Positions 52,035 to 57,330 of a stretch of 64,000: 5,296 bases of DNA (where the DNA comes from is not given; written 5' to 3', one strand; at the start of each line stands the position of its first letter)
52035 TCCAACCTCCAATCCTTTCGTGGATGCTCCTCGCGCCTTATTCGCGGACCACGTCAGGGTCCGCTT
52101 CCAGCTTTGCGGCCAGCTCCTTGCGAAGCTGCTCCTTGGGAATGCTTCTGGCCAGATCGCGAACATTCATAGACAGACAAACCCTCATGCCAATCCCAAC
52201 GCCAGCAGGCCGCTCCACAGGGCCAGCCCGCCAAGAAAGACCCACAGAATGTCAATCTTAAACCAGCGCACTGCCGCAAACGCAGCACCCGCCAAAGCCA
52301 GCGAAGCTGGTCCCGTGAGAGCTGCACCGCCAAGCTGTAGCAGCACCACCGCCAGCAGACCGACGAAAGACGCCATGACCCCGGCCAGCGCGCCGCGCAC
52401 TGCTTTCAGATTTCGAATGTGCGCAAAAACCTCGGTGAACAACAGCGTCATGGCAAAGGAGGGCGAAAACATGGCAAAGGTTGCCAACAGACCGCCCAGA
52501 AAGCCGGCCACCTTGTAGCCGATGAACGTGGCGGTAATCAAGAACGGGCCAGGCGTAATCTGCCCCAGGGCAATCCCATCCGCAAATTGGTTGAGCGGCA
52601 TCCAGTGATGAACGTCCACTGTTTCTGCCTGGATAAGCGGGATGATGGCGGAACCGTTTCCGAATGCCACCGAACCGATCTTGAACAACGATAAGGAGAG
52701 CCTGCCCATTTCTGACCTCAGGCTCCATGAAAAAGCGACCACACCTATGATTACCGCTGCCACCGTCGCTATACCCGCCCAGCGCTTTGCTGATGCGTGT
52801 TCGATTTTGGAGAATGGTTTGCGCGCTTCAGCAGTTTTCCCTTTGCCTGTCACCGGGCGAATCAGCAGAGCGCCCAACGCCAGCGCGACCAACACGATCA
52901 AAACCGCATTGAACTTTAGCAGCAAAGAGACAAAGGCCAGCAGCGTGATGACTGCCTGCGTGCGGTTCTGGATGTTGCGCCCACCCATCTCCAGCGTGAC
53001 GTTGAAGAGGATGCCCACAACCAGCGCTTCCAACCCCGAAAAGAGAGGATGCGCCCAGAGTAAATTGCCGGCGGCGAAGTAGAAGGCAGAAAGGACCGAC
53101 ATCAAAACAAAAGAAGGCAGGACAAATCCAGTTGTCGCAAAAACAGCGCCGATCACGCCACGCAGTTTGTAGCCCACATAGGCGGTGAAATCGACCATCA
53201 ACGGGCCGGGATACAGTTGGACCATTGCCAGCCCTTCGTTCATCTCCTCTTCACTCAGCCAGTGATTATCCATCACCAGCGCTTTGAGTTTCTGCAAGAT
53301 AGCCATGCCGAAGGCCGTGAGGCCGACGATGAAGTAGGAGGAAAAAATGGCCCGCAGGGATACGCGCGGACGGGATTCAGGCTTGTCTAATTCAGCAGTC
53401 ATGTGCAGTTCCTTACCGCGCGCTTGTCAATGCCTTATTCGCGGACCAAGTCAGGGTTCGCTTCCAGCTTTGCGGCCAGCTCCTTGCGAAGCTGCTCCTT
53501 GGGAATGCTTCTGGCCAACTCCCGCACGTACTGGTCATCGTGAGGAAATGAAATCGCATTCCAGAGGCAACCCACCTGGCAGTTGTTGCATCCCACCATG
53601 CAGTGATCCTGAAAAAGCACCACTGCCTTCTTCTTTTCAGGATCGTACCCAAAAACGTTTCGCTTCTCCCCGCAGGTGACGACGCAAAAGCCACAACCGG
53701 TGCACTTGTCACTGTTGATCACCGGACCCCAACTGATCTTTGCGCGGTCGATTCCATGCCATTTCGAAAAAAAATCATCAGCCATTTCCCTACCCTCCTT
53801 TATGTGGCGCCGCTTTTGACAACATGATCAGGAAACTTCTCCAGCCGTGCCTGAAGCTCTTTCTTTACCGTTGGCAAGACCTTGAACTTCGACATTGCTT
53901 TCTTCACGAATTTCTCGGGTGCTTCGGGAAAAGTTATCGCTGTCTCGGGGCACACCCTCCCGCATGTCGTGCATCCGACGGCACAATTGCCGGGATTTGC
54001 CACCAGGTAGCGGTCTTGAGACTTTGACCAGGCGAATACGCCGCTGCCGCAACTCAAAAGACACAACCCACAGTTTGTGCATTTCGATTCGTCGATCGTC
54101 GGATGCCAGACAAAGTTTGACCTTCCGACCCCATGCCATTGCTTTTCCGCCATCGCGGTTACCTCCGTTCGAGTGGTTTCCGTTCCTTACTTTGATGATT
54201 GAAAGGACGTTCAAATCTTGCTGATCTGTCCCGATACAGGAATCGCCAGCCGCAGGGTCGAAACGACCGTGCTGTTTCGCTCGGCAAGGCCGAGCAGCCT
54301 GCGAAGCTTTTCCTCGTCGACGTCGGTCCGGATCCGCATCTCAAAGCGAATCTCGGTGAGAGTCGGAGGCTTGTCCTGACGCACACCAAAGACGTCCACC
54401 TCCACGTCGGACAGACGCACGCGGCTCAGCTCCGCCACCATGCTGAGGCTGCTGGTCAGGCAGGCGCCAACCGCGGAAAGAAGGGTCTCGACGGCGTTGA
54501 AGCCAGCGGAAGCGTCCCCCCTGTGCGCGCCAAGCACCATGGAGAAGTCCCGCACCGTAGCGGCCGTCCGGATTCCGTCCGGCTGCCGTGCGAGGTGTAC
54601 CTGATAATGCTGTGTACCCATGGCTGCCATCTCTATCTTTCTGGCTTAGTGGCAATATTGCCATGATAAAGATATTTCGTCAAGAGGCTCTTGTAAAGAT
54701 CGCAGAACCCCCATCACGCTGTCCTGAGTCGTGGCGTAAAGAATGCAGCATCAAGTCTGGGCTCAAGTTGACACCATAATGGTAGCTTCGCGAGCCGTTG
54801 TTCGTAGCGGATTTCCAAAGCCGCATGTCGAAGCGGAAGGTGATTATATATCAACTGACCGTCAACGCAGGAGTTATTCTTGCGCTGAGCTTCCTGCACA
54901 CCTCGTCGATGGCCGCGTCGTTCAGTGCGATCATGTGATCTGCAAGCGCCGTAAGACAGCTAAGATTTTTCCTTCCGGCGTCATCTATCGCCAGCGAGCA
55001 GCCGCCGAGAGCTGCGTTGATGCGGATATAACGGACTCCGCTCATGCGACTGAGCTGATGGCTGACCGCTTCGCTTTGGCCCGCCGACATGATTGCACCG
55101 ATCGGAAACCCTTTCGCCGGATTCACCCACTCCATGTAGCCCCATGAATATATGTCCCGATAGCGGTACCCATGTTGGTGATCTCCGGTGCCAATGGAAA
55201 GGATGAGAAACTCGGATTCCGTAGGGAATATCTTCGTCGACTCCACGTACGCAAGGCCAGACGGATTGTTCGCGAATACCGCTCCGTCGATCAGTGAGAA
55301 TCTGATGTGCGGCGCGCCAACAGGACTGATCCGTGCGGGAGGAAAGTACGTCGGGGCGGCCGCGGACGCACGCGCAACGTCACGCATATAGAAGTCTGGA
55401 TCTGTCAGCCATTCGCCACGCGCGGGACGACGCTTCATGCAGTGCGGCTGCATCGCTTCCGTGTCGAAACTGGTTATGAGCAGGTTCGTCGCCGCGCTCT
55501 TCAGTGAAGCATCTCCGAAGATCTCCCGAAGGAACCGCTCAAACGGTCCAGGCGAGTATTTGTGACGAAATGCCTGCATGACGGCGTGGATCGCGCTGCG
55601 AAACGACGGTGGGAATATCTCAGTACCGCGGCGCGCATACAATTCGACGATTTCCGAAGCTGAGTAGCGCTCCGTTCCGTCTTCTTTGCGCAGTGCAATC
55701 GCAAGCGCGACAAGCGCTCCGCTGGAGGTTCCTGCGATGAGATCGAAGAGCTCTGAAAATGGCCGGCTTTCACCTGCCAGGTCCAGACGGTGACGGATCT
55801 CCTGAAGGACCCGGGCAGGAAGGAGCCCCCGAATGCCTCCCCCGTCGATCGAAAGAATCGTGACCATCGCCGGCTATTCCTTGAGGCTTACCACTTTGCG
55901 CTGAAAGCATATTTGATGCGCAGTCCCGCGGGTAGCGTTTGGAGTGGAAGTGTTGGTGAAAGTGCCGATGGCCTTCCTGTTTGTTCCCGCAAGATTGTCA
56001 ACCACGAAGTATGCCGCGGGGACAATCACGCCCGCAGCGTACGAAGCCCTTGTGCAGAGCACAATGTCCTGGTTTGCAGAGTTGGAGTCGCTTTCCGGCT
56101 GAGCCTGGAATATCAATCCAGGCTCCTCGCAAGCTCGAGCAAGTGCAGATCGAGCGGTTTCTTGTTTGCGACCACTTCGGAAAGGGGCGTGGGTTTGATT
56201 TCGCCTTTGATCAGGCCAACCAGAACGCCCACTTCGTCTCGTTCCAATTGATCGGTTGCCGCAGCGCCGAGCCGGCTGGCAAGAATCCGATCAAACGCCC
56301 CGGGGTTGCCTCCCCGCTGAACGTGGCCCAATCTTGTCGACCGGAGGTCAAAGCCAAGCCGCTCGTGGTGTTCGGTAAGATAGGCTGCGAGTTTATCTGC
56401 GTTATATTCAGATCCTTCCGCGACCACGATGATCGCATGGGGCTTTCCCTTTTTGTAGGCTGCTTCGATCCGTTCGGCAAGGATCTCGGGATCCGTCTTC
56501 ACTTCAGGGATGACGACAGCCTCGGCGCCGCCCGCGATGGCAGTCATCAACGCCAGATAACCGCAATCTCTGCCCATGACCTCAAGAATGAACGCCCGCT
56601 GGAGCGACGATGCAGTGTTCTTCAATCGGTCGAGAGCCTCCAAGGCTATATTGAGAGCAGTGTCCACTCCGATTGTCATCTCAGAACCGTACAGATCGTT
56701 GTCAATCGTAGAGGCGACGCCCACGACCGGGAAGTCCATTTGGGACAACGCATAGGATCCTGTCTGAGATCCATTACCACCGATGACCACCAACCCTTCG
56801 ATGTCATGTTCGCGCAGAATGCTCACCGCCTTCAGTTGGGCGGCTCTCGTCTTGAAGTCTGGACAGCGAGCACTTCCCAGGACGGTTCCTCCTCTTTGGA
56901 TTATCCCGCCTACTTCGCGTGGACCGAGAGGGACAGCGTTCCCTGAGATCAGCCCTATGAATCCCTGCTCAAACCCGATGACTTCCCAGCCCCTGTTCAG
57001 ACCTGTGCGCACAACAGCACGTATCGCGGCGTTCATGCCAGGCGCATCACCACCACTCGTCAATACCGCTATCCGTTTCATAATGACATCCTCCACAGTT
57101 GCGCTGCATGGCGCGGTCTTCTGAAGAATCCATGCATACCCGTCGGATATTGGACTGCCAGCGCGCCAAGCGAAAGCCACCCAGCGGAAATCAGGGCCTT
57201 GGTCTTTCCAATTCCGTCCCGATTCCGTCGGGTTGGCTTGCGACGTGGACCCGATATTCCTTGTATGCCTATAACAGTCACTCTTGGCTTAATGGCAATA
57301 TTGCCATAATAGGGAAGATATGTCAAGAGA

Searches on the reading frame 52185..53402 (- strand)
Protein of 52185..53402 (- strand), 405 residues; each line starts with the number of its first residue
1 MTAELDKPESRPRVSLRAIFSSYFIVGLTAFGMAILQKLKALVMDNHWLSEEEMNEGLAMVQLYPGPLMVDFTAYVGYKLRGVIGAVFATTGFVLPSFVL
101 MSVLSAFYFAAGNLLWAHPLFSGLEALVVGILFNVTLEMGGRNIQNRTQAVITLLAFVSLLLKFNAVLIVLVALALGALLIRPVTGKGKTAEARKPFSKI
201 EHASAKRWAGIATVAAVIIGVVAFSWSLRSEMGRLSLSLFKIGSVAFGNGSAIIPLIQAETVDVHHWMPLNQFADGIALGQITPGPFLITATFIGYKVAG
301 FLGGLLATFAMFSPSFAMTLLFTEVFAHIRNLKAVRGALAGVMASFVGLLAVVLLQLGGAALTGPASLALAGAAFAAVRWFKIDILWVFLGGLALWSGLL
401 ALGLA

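Call 76: search_protein_families(library=pfam, proteins=[window:52185-53402:-], max_evalue=0.00001)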
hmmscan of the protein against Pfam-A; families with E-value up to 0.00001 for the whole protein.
window:52185-53402:- (405 aa): 1 family
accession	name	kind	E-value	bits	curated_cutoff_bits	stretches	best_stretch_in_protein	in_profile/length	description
PF02417.20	Chromate_transp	-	5.3e-72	241.7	28.6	2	235-394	3-163/166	Chromate transporter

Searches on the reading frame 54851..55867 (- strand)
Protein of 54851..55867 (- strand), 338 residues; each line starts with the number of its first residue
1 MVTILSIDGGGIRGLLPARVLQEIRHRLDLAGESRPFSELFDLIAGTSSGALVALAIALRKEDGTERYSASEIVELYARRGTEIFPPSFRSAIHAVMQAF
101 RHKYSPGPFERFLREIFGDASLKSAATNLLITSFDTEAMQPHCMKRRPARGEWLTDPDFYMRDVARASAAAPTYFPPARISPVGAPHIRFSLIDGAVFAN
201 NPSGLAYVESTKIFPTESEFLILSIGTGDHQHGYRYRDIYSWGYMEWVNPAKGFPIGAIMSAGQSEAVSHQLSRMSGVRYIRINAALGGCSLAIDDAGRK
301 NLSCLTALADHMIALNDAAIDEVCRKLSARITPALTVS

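Call 76: search_protein_families(library=pfam, proteins=[window:54851-55867:-], max_evalue=0.00001)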
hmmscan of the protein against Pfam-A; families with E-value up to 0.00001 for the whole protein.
window:54851-55867:- (338 aa): 1 family
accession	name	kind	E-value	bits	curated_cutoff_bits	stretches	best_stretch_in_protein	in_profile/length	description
PF01734.28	Patatin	-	1.2e-25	91.3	27.7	1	5-203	1-187/191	Patatin-like phospholipase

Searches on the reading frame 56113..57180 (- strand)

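Call 76: search_protein_families(library=pfam, proteins=[window:56113-57180:-], max_evalue=0.00001)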
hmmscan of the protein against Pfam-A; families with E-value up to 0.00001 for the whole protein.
window:56113-57180:- (355 aa): 1 family
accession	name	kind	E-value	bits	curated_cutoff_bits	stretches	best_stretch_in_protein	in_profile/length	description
PF00365.25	PFK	-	1.3e-104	349.9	30.9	1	36-310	1-275/277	Phosphofructokinase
